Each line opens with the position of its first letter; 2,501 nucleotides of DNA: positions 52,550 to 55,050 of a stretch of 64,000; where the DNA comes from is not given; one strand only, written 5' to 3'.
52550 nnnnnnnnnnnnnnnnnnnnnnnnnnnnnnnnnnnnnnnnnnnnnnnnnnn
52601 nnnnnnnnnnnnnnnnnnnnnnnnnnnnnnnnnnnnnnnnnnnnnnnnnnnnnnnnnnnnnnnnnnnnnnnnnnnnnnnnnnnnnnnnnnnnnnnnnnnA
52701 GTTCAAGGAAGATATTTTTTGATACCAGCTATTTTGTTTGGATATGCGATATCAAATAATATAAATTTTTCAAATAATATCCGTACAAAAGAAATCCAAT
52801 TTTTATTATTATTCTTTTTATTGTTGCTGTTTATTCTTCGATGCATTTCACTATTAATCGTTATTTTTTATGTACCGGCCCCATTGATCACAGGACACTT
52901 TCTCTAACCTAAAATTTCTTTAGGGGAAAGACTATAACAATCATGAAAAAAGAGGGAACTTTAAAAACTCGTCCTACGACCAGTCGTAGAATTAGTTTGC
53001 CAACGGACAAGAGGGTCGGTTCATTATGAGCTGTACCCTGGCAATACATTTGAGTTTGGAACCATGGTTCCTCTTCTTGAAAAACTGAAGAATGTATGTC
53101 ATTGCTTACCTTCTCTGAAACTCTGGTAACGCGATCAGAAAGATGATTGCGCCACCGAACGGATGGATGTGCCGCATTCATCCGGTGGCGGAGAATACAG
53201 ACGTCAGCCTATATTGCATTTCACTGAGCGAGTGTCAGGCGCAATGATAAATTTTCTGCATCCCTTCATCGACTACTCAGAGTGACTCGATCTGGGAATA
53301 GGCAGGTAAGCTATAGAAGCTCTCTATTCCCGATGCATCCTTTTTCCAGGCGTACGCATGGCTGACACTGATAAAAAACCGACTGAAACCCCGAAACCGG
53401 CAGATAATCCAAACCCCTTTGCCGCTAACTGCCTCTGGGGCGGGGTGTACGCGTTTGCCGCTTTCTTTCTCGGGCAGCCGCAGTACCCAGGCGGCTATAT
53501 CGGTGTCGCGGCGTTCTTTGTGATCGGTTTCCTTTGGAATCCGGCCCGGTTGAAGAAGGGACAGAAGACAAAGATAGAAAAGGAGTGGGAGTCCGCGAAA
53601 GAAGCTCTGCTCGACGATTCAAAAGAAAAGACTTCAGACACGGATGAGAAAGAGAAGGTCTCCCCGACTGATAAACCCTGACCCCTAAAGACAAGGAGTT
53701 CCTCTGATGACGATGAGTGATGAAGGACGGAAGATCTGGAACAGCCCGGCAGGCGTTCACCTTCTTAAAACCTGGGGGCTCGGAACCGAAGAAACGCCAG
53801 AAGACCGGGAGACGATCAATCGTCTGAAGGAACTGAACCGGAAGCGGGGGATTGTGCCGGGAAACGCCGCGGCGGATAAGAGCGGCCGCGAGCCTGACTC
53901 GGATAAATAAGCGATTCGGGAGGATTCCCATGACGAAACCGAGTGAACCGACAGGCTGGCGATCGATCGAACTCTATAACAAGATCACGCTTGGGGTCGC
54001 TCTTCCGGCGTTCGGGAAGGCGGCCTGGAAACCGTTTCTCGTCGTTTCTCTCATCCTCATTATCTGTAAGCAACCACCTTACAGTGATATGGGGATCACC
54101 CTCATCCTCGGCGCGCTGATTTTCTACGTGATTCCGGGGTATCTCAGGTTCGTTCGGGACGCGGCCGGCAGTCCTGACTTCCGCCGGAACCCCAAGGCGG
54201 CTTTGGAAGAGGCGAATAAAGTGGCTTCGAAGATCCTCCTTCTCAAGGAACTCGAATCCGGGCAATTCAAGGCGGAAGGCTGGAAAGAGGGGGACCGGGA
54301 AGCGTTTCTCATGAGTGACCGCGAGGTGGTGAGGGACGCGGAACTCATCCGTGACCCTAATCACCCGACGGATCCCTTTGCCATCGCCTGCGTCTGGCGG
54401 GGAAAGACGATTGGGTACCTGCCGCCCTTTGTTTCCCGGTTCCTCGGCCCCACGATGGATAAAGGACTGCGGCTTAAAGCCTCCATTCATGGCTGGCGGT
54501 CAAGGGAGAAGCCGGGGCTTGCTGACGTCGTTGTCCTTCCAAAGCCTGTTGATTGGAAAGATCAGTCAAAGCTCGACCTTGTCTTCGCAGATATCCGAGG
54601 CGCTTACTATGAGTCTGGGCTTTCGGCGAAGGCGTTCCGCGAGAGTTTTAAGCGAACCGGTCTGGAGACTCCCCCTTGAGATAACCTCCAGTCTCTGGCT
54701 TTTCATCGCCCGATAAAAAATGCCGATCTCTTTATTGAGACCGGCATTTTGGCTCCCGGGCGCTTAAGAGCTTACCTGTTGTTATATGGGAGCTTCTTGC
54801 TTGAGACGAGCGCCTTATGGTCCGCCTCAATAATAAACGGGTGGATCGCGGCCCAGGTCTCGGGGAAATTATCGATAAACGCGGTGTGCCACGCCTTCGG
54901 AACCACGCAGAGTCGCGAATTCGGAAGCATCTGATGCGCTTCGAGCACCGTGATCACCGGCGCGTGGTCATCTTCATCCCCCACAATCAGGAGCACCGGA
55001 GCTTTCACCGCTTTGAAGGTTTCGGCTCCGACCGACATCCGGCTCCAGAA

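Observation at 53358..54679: Three-gene cluster ending in a membrane-anchored HIRAN-domain protein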

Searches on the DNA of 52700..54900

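Call 89: search_rna_families(source=window, start=52700, end=54900, threshold=evalue, max_evalue=1)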
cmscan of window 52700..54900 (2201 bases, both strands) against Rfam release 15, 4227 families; matches with E-value up to 1: 0.
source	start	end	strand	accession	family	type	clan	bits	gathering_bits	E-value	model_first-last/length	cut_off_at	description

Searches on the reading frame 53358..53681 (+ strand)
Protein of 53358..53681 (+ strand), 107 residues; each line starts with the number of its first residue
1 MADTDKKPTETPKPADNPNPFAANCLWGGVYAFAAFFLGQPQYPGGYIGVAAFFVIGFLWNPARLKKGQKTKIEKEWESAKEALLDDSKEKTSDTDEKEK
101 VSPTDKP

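Call 3: search_protein_families(library=pfam, proteins=[window:53358-53681:+], max_evalue=1)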
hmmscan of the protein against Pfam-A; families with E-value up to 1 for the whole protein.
window:53358-53681:+ (107 aa): 0 families

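Call 5: search_protein_families(library=ncbifam, proteins=[window:53358-53681:+], max_evalue=1)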
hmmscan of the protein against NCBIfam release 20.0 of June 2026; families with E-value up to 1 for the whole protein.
window:53358-53681:+ (107 aa): 1 family
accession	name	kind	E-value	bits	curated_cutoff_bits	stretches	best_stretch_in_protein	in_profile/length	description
NF045996.1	MAG0920_fam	subfamily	0.25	10.7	43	1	48-95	109-160/232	MAG0920 family protein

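Call 6: search_protein_families(library=padloc, proteins=[window:53358-53681:+], max_evalue=1)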
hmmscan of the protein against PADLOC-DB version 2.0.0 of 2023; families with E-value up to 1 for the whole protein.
window:53358-53681:+ (107 aa): 0 families

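Call 7: search_protein_families(library=phrogs, proteins=[window:53358-53681:+], max_evalue=1)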
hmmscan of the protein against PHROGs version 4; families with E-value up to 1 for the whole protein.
window:53358-53681:+ (107 aa): 1 family
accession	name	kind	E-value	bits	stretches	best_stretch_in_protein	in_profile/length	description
phrog_6705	-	moron, auxiliary metabolic gene and host takeover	0.012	14.9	1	31-60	21-51/647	O-antigen acetylase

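Call 33: find_homologous_proteins(query=window:53358-53681:+, max_evalue=0.01)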
Query window:53358-53681:+ (107 aa): 8 proteins with E <= 0.01 among 10 candidates.
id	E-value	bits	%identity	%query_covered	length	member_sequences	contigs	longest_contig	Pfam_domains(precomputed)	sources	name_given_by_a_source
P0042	3.4e-65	235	97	100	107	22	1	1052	-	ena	-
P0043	1.2e-59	217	91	100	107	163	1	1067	-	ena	-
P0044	4.0e-59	216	91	100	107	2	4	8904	-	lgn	-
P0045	1.9e-55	204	87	100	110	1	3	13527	-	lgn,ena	-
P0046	1.3e-46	175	78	96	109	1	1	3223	-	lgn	-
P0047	1.9e-40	156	76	100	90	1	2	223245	-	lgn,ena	-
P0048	3.7e-27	113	89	52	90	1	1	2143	-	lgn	-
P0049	4.5e-26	109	89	57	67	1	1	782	-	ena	-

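Call 36: find_encoding_contigs(protein=P0047, flank=8000, max_places=3)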
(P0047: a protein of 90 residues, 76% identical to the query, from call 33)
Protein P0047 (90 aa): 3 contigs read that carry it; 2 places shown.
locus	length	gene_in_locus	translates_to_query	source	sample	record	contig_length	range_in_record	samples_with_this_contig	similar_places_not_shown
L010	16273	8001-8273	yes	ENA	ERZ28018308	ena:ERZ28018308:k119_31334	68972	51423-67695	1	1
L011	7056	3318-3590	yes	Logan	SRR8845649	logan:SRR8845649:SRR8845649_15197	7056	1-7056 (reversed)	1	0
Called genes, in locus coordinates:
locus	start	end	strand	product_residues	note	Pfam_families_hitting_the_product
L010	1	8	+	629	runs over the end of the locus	PF05045:RgpF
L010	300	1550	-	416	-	-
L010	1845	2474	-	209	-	PF00535:Glycos_transf_2, PF10111:Glyco_tranf_2_2 (weak)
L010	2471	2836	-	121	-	PF04138:GtrA_DPMS_TM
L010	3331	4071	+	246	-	PF08797:HIRAN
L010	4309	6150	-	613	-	PF17425:Arylsulfotran_N, PF05935:Arylsulfotrans, PF14269:Arylsulfotran_2 (weak)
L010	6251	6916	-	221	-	-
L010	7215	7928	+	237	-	PF08797:HIRAN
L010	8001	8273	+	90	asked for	-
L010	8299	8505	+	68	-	-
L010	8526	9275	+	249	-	PF08797:HIRAN (weak)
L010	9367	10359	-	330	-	PF00561:Abhydrolase_1, PF12146:Hydrolase_4 (faint), PF12697:Abhydrolase_6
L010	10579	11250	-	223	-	PF02600:DsbB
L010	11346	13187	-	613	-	PF17425:Arylsulfotran_N, PF05935:Arylsulfotrans, PF14269:Arylsulfotran_2 (weak)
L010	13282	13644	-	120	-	-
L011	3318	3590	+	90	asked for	-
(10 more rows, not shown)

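Call 79: list_cluster_members(proteins=[P0001, P0011, P0012, P0014, L001:6691-7428:+, window:53358-53681:+, window:53707-53910:+])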
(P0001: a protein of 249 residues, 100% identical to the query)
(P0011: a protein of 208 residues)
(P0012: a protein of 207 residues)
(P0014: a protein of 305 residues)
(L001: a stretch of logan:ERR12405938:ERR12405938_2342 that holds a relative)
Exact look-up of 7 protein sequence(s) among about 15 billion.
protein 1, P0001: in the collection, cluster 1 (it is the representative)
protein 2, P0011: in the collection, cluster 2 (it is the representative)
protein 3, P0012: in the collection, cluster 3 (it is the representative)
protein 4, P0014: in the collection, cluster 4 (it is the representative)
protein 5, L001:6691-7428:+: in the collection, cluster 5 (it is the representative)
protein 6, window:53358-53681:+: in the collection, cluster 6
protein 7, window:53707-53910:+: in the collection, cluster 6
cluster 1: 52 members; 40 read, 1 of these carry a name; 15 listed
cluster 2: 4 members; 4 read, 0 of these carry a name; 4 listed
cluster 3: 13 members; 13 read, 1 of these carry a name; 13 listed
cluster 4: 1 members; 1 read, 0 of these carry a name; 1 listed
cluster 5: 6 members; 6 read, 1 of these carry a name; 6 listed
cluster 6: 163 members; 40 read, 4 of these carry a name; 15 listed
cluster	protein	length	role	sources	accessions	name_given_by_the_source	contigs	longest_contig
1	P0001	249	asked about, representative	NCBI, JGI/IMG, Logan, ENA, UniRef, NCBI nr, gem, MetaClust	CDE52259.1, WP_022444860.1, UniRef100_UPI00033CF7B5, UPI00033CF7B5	unknown [Sutterella sp. CAG:351] | HIRAN domain-containing protein n=1 Tax=Dakarella massiliensis TaxID=1506471 ... | HIRAN domain-containing protein [Dakarella massiliensis]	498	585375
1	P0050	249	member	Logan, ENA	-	-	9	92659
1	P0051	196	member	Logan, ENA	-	-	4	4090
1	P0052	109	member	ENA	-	-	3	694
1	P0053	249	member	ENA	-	-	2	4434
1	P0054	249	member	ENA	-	-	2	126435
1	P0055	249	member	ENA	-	-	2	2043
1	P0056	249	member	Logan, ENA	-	-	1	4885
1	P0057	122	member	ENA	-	-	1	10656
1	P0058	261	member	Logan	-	-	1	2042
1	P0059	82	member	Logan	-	-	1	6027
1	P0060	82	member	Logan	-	-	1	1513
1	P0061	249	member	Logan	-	-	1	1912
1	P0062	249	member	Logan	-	-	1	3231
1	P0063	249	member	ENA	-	-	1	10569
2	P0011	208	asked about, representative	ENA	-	-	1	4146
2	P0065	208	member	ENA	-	-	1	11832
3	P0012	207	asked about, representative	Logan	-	-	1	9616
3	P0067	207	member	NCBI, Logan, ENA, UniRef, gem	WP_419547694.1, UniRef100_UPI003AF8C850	HIRAN domain-containing protein [Parasutterella excrementihominis] | HIRAN domain-containing protein n=1 Tax=Parasutterella excrementihominis TaxID=487175 ...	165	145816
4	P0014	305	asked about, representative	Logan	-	-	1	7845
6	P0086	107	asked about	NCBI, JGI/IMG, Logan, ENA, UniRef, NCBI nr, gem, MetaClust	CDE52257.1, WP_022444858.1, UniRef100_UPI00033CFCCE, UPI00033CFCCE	unknown [Sutterella sp. CAG:351] | hypothetical protein n=1 Tax=Dakarella massiliensis TaxID=1506471 RepID=UPI00033CFCCE | hypothetical protein [Dakarella massiliensis]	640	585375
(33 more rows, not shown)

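Call 85: search_protein_families(library=padloc, proteins=[P0067, P0065, L113:12200-12790:+, L113:10978-11418:-, L113:11411-11935:-, L113:9395-9727:-, L117:4923-5234:-, L113:15907-16413:+], max_evalue=0.01)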
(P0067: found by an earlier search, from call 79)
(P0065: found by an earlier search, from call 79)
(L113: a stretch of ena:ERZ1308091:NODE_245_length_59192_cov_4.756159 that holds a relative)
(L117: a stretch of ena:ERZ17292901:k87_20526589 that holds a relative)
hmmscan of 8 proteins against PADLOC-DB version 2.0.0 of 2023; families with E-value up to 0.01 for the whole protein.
P0067 (207 aa): 5 families
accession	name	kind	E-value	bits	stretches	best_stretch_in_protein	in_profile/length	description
PDLC04352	PDC-M03B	-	7.2e-09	33.5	1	95-189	135-229/250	-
PDLC04349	PDC-M03B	-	2e-08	32.2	1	93-170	129-211/232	-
PDLC04347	PDC-M03B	-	1.5e-07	29.3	1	87-170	121-206/245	-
PDLC04348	PDC-M03B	-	3.2e-05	21.8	1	96-165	132-204/248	-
PDLC04351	PDC-M03B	-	0.00072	17.2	1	95-200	132-241/255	-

P0065 (208 aa): 3 families
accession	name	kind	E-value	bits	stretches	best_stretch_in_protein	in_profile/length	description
PDLC04352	PDC-M03B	-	5.4e-08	30.7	1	92-193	135-239/250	-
PDLC04347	PDC-M03B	-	1.7e-06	25.9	1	91-181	128-222/245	-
PDLC04349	PDC-M03B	-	8.6e-06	23.5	1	92-166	131-210/232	-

L113:12200-12790:+ (196 aa): 0 families

L113:10978-11418:- (146 aa): 0 families

L113:11411-11935:- (174 aa): 0 families

L113:9395-9727:- (110 aa): 0 families

L117:4923-5234:- (103 aa): 0 families

L113:15907-16413:+ (168 aa): 0 families

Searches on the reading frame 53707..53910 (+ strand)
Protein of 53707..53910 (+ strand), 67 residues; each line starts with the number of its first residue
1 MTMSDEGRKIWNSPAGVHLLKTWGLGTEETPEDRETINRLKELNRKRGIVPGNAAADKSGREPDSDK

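Call 3: search_protein_families(library=pfam, proteins=[window:53707-53910:+], max_evalue=1)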
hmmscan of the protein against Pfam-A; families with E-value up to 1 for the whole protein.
window:53707-53910:+ (67 aa): 0 families

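Call 5: search_protein_families(library=ncbifam, proteins=[window:53707-53910:+], max_evalue=1)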
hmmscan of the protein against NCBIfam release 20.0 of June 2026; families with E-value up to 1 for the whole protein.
window:53707-53910:+ (67 aa): 0 families

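Call 6: search_protein_families(library=padloc, proteins=[window:53707-53910:+], max_evalue=1)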
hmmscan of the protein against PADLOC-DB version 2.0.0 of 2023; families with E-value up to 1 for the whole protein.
window:53707-53910:+ (67 aa): 0 families

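Call 7: search_protein_families(library=phrogs, proteins=[window:53707-53910:+], max_evalue=1)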
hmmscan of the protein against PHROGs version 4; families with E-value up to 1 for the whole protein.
window:53707-53910:+ (67 aa): 1 family
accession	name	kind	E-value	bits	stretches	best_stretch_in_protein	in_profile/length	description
phrog_558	-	unknown function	0.077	14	1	28-47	17-36/51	-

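Call 32: find_homologous_proteins(query=window:53707-53910:+, max_evalue=0.01)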
Query window:53707-53910:+ (67 aa): 7 proteins with E <= 0.01 among 7 candidates.
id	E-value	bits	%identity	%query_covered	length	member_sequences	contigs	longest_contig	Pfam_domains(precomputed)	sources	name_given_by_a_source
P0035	1.5e-36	140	99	100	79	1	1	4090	-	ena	-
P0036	4.5e-35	136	96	100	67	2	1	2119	-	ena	-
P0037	6.0e-27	110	96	81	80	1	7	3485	-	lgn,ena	-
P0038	2.7e-22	96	87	81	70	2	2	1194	-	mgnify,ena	mgnify:FL=1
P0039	1.7e-17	80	72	100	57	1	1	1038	-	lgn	-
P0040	1.4e-13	68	61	100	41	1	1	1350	-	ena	-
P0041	9.1e-4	37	58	58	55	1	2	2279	-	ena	-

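Call 35: find_encoding_contigs(protein=P0041, flank=5000, max_places=3)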
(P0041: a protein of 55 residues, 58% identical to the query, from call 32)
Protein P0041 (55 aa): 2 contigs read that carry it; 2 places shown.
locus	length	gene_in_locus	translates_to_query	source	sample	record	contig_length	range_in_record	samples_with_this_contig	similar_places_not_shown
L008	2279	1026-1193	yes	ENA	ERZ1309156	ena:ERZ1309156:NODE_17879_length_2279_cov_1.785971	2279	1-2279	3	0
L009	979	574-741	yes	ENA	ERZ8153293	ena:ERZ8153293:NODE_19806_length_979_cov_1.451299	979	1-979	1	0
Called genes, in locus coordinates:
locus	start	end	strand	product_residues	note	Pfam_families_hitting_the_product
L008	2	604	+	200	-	?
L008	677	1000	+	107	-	-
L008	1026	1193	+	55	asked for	-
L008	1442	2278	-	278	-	?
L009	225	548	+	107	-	-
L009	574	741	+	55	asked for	-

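Call 85: search_protein_families(library=padloc, proteins=[P0067, P0065, L113:12200-12790:+, L113:10978-11418:-, L113:11411-11935:-, L113:9395-9727:-, L117:4923-5234:-, L113:15907-16413:+], max_evalue=0.01)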
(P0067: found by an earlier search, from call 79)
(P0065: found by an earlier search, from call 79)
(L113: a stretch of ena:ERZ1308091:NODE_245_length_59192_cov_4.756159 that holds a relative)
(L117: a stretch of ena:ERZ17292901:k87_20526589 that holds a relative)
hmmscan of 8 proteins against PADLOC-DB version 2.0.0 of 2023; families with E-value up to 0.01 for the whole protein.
P0067 (207 aa): 5 families
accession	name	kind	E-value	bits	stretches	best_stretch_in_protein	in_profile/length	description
PDLC04352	PDC-M03B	-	7.2e-09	33.5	1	95-189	135-229/250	-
PDLC04349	PDC-M03B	-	2e-08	32.2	1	93-170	129-211/232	-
PDLC04347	PDC-M03B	-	1.5e-07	29.3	1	87-170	121-206/245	-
PDLC04348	PDC-M03B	-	3.2e-05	21.8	1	96-165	132-204/248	-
PDLC04351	PDC-M03B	-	0.00072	17.2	1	95-200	132-241/255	-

P0065 (208 aa): 3 families
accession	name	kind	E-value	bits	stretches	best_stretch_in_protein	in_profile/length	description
PDLC04352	PDC-M03B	-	5.4e-08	30.7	1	92-193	135-239/250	-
PDLC04347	PDC-M03B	-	1.7e-06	25.9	1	91-181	128-222/245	-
PDLC04349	PDC-M03B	-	8.6e-06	23.5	1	92-166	131-210/232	-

L113:12200-12790:+ (196 aa): 0 families

L113:10978-11418:- (146 aa): 0 families

L113:11411-11935:- (174 aa): 0 families

L113:9395-9727:- (110 aa): 0 families

L117:4923-5234:- (103 aa): 0 families

L113:15907-16413:+ (168 aa): 0 families

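Call 95: predict_structure(alignment_id=A5)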
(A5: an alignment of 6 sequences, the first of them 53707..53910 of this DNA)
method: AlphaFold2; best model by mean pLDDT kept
length: 67 residues; sequences in the alignment: 6
mean_pLDDT: 65.1   pTM: 0.31
mean pLDDT of the five models: 65.1, 64.2, 64.2, 56.8, 56.7
residues with pLDDT >= 90: 0; 70-90: 29; 50-70: 31; < 50: 7
segments of 3 or more residues with pLDDT < 50: none
pLDDT, mean of each block of 10 residues (from residue 1): 65 74 65 71 74 50 53
secondary structure, 60 per line:
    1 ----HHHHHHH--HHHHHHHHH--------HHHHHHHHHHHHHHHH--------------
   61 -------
elements in order: H5-11 H14-22 H31-46
